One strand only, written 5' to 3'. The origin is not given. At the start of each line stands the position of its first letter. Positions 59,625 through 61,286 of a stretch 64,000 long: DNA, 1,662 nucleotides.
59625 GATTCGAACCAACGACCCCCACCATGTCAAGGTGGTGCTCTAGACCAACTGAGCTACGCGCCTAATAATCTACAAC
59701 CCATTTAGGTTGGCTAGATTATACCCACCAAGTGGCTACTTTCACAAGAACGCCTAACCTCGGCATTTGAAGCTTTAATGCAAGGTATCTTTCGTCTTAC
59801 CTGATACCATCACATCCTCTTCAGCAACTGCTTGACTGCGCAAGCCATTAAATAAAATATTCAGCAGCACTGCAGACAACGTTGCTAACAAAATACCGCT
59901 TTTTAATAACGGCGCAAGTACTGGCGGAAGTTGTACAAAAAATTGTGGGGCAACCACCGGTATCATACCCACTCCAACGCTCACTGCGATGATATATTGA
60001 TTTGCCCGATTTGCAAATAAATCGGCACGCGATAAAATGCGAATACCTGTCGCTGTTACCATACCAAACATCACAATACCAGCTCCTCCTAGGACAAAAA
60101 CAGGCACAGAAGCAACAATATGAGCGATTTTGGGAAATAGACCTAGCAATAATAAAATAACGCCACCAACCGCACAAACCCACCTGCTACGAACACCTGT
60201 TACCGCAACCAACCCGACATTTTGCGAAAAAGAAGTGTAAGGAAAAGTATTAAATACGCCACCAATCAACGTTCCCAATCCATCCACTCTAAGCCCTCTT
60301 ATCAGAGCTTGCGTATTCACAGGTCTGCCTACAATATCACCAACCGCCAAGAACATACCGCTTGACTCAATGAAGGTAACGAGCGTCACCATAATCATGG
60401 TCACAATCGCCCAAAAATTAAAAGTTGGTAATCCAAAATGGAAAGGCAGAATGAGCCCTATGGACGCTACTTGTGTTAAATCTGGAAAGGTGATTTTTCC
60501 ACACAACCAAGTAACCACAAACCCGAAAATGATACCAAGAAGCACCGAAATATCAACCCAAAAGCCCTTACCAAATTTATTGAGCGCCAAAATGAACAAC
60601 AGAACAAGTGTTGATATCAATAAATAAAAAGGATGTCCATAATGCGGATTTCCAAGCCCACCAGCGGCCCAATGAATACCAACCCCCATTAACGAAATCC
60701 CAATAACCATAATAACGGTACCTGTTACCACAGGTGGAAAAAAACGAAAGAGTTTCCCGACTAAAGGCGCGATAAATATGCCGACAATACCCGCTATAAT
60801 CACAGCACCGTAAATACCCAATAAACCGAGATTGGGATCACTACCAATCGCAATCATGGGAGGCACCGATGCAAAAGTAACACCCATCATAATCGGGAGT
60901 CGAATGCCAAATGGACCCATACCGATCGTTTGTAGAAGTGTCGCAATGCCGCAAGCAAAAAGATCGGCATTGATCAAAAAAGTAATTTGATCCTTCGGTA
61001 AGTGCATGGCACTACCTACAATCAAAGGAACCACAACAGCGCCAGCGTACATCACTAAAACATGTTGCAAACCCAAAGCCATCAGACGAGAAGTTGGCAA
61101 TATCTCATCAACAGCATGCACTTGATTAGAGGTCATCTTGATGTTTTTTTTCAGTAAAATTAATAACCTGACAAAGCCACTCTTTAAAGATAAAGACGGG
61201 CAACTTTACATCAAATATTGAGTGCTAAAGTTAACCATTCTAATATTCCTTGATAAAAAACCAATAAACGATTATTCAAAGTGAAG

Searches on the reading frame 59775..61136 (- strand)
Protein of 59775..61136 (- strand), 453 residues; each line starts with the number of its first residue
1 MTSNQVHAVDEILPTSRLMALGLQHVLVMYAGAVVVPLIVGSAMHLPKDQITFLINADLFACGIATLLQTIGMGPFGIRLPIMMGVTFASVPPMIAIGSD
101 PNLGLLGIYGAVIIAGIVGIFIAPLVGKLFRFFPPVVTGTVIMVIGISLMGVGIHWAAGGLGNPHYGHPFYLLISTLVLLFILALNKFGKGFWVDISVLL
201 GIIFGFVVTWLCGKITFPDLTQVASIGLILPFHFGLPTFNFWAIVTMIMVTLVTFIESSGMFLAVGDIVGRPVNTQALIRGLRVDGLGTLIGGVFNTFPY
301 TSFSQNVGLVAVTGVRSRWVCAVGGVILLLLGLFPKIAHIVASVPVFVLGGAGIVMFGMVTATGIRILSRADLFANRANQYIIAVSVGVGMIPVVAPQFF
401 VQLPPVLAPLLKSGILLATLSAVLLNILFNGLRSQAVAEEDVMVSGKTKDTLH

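Call 65: search_protein_families(library=pfam, proteins=[window:59775-61136:-], max_evalue=0.00001)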
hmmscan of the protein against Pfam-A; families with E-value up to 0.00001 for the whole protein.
window:59775-61136:- (453 aa): 1 family
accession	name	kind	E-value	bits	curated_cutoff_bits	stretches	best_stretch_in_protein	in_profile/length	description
PF00860.26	Xan_ur_permease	-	7.1e-107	357.9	27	1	18-397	3-387/389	Permease family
